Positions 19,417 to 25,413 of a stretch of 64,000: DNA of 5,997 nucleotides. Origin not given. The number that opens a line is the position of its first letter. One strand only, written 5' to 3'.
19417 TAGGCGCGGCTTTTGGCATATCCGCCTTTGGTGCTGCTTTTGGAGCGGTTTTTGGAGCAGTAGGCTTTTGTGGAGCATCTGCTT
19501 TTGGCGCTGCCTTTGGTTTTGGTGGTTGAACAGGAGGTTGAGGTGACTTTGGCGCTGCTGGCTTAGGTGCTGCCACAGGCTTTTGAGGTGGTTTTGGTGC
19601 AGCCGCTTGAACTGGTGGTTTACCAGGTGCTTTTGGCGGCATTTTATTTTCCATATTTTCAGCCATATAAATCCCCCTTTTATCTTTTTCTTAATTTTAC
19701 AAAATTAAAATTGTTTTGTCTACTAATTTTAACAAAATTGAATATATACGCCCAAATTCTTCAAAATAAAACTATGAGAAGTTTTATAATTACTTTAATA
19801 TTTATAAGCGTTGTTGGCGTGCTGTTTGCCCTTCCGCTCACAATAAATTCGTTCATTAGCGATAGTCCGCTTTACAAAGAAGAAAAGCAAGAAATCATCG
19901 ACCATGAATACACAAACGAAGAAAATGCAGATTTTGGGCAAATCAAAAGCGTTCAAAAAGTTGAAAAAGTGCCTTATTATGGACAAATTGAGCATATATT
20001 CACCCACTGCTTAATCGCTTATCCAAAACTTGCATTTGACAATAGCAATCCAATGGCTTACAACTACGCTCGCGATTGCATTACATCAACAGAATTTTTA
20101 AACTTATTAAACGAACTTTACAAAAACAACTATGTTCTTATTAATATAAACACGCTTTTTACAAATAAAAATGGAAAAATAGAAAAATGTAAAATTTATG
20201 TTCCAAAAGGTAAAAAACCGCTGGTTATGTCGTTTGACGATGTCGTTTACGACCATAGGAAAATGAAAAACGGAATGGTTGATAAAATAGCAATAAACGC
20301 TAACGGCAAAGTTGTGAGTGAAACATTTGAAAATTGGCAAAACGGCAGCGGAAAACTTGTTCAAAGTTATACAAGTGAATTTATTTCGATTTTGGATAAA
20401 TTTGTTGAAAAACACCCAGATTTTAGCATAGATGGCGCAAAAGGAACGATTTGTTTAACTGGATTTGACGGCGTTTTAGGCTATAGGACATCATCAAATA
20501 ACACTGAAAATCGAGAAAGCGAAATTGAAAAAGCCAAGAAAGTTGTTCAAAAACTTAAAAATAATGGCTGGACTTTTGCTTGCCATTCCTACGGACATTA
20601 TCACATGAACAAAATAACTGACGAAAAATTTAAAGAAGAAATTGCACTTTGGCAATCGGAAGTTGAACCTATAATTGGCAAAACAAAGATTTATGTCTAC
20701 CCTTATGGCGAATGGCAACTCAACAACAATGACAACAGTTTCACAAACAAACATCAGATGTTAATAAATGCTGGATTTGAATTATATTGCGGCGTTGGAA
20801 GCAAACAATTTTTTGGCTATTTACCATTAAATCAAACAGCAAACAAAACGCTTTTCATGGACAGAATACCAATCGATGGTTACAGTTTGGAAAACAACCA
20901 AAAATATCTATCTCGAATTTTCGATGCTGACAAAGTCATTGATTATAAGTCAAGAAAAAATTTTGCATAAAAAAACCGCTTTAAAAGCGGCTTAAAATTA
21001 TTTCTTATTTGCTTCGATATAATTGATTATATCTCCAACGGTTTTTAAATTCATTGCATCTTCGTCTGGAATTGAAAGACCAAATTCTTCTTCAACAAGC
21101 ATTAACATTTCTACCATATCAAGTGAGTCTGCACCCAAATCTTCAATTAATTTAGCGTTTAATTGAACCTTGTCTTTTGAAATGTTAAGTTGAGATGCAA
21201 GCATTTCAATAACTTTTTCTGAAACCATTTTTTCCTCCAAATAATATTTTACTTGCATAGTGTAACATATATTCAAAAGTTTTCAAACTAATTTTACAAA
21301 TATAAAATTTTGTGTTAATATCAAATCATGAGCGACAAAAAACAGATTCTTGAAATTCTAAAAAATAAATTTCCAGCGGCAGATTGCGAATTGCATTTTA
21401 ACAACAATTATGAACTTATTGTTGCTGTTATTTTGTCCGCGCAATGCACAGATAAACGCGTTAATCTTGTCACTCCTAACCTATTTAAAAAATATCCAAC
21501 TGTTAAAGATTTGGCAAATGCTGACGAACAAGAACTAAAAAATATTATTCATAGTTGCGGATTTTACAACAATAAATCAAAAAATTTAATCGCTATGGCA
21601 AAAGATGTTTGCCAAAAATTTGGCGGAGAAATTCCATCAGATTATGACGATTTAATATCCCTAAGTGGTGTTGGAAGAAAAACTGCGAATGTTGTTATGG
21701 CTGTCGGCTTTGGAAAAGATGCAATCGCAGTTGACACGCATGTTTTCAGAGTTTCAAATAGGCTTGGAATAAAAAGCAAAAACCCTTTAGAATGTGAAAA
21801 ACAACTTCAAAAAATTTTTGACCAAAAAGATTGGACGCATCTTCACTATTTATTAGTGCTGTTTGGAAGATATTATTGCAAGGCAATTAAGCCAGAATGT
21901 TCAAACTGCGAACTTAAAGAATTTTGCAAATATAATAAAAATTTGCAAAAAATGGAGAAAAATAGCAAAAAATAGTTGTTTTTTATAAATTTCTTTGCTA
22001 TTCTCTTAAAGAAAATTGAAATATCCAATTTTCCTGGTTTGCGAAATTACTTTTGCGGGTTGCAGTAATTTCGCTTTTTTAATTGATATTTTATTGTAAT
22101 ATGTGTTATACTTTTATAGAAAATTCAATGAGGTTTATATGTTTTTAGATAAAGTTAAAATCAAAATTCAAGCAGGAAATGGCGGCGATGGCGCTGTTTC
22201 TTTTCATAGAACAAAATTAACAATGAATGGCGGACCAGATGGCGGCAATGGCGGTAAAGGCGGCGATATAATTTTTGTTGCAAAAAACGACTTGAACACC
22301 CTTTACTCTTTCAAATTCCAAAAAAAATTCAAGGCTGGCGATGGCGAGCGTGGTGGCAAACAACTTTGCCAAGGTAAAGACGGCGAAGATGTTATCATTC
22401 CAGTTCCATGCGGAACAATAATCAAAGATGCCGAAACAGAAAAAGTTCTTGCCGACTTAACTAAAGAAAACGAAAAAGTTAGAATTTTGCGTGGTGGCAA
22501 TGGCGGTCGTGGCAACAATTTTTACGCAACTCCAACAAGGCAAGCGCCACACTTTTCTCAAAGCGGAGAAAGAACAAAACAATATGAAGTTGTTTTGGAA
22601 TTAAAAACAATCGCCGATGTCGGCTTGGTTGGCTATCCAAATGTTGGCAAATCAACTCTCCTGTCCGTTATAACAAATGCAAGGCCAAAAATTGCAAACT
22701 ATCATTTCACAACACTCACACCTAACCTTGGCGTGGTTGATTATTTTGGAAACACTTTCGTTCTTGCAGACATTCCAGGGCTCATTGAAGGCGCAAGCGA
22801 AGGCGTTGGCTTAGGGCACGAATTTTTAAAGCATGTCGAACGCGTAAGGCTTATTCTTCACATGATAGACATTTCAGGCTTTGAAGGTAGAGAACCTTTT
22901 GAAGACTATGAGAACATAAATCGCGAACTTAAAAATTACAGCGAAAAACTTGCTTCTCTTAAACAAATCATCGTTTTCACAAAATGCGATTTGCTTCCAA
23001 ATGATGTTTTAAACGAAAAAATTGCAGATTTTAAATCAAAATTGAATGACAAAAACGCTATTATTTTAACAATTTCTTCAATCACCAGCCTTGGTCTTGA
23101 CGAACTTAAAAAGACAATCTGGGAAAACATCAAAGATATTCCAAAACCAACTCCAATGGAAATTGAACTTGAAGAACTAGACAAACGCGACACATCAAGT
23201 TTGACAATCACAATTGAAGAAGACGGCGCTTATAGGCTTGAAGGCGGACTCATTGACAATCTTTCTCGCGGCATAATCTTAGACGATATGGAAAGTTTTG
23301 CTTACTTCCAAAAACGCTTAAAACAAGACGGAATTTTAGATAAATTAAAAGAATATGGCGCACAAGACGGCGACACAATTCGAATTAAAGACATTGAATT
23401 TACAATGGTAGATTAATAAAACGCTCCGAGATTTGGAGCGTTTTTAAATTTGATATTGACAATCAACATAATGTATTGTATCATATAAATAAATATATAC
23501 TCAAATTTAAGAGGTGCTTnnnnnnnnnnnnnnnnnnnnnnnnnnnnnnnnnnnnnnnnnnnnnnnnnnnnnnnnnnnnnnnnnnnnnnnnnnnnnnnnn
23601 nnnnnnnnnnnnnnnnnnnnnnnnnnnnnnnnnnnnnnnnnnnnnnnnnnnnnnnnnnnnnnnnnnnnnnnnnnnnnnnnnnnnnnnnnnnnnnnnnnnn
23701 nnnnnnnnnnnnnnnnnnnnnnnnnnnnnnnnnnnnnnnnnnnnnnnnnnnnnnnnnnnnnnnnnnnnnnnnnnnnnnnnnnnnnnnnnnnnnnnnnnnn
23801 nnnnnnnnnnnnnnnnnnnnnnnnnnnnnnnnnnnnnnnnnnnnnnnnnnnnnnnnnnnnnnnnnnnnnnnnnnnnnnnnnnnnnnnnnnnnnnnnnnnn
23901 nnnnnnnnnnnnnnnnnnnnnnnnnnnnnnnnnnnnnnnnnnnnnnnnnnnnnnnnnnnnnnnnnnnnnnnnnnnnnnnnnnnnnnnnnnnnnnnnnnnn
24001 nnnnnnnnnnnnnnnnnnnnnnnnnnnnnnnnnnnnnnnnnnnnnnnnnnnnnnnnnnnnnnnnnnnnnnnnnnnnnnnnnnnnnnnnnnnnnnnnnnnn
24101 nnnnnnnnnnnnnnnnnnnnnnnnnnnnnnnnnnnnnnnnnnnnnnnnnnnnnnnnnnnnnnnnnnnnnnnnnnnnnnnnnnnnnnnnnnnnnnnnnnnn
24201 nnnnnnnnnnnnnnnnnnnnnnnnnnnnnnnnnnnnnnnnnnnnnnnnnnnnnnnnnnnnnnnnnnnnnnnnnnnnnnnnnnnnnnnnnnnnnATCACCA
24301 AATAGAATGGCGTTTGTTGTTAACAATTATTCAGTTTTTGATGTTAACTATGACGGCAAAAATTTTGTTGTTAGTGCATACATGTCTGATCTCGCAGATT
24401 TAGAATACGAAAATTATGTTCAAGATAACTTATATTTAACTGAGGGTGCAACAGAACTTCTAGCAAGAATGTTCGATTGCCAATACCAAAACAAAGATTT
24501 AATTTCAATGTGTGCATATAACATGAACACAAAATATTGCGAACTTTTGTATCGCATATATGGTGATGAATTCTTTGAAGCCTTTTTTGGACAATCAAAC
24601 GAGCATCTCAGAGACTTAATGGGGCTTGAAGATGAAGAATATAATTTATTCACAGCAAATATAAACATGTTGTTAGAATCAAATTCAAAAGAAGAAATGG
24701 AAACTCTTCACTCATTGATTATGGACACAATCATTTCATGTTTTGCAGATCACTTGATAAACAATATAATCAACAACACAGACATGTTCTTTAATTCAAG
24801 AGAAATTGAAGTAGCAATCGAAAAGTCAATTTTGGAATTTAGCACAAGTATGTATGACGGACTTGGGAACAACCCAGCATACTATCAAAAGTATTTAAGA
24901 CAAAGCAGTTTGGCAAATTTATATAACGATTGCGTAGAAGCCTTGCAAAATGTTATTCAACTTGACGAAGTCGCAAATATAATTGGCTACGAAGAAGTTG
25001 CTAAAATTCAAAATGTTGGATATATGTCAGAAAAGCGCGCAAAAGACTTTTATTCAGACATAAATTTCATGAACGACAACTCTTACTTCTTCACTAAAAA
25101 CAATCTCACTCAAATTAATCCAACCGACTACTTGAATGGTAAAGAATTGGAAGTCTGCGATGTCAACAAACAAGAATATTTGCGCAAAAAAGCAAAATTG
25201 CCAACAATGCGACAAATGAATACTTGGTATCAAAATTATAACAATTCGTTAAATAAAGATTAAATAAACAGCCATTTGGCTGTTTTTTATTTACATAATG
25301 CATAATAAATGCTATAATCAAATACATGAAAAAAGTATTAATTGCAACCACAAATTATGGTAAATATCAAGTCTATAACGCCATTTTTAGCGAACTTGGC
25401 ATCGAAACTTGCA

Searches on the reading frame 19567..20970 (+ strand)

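Call 67: search_protein_families(library=pfam, proteins=[window:19567-20970:+], max_evalue=0.001)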
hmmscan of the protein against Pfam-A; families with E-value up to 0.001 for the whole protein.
window:19567-20970:+ (467 aa): 1 family
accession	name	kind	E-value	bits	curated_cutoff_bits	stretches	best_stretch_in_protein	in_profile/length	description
PF01522.26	Polysacc_deac_1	-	5.8e-10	39.6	23.1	1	318-384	42-109/124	Polysaccharide deacetylase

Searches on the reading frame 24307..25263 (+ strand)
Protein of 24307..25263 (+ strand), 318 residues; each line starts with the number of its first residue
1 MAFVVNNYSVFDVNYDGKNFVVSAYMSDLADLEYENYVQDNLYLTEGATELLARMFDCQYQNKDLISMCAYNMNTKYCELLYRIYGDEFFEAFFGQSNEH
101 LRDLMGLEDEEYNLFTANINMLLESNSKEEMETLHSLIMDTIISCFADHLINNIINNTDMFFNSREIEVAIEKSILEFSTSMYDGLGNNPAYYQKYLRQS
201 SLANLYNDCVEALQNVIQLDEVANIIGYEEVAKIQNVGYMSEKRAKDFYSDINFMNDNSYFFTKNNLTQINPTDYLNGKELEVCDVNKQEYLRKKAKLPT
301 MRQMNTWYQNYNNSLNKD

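Call 17: find_encoding_contigs(protein=window:24307-25263:+, flank=3000, max_places=10)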
Protein window:24307-25263:+ (318 aa): 3 contigs read that carry it; 1 place shown.
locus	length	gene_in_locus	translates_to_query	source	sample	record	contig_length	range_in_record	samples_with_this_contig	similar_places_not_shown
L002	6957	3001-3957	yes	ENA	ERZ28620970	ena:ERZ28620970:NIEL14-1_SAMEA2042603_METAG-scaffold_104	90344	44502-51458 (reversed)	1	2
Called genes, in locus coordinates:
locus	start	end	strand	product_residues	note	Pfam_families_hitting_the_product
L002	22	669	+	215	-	PF00730:HhH-GPD, PF00633:HHH (weak)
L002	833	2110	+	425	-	PF01018:GTP1_OBG, PF01926:MMR_HSR1, PF02421:FeoB_N, PF09269:DUF1967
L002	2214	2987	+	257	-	-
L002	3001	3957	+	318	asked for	-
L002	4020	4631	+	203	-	PF01725:Ham1p_like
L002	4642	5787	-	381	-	PF00082:Peptidase_S8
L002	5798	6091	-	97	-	-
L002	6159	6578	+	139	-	-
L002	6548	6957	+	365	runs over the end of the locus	PF03033:Glyco_transf_28, PF13528:Glyco_trans_1_3 (faint), PF04101:Glyco_tran_28_C, PF00201:UDPGT (weak)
